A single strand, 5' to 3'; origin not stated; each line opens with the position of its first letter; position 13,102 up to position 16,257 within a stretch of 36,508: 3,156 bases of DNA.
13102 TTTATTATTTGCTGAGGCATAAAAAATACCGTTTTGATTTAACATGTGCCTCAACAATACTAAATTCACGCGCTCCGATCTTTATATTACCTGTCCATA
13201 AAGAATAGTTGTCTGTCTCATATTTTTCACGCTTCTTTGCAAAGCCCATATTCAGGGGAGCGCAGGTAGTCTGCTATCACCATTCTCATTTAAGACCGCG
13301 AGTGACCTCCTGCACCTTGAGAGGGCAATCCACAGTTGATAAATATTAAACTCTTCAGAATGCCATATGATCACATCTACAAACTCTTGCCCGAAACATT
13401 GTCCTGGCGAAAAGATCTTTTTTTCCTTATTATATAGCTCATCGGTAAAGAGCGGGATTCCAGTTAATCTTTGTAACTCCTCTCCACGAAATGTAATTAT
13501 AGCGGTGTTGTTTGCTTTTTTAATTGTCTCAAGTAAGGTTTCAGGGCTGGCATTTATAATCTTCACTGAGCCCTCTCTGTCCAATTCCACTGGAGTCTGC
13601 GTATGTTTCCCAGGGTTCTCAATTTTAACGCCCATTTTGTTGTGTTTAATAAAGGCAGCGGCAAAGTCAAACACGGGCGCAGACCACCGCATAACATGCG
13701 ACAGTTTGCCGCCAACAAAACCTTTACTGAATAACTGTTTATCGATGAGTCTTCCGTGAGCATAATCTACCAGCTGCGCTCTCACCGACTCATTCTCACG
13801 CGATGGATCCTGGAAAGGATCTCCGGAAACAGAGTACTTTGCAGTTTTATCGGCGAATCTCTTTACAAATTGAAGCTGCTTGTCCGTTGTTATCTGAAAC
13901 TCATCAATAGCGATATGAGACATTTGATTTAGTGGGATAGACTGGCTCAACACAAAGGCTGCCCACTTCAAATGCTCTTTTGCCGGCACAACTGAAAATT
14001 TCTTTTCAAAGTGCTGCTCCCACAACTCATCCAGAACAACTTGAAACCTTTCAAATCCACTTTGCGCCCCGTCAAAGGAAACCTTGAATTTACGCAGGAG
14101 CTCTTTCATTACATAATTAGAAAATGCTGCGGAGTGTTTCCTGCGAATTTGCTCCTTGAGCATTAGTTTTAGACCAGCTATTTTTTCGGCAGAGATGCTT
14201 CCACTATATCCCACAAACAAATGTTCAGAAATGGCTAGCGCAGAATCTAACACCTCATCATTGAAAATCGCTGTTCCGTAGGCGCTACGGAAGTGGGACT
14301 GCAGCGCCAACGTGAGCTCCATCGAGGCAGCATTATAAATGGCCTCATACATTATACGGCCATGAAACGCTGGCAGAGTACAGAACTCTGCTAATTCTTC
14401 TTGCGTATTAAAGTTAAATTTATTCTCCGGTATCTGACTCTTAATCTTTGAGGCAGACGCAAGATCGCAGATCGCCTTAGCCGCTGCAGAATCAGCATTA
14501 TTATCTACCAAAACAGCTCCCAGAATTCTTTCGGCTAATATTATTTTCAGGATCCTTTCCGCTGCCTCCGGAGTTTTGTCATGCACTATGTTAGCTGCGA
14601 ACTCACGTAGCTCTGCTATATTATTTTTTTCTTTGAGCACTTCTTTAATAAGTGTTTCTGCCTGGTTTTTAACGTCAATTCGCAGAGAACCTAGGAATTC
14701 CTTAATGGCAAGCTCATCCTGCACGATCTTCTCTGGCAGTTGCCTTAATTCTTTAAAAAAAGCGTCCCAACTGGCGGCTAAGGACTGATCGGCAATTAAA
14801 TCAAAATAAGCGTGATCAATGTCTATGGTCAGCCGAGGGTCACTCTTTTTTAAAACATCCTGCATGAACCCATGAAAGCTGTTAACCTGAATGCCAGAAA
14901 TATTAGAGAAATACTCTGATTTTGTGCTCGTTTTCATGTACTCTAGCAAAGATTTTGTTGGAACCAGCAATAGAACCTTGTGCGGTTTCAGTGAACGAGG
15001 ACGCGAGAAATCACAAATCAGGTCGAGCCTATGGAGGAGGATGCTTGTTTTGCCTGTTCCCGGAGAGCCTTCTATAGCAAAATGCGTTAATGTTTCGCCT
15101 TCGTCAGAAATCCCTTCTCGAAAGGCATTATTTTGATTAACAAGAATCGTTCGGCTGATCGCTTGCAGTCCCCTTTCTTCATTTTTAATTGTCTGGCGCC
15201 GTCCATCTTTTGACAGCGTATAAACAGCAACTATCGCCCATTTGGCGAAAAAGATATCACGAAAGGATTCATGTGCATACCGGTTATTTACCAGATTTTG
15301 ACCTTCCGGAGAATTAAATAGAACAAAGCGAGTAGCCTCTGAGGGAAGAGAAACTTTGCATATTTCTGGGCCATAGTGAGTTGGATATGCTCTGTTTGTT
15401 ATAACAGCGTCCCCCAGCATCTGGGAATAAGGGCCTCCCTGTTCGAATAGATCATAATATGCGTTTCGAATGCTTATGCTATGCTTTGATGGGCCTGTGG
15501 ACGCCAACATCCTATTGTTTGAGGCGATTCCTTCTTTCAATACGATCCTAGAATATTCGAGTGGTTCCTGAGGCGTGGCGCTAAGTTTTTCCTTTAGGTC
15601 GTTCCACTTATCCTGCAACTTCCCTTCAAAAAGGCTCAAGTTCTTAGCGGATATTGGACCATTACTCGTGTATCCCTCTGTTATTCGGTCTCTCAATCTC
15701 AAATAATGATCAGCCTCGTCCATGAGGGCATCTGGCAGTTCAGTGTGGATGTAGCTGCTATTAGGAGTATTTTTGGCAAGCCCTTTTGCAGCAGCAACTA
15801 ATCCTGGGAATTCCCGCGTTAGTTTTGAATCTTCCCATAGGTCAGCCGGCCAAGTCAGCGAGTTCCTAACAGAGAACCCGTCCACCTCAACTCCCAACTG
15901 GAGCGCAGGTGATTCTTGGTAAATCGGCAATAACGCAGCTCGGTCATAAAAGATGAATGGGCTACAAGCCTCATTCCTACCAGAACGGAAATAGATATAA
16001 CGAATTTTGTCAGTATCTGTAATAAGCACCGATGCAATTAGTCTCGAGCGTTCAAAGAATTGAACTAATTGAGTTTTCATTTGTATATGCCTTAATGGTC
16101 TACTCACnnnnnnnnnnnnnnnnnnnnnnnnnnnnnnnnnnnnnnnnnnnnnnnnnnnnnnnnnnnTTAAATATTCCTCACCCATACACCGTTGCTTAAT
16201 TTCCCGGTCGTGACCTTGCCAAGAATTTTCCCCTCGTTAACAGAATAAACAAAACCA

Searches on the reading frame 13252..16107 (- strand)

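Call 11: search_protein_families(library=pfam, proteins=[window:13252-16107:-], max_evalue=0.001)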
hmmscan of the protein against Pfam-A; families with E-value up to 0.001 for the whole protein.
window:13252-16107:- (951 aa): 4 families
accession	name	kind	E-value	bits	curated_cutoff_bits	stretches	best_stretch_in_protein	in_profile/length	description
PF00580.27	UvrD-helicase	-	8.6e-13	49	23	1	341-766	14-250/271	UvrD/REP helicase N-terminal domain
PF13245.12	AAA_19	-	6.4e-07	30.1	25.1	1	343-769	14-131/134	AAA domain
PF00270.35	DEAD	-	0.00071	19.8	26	0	342-413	16-81/167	DEAD/DEAH box helicase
PF04851.21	ResIII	-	0.001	19.5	22.5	0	327-410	10-83/164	Type III restriction enzyme, res subunit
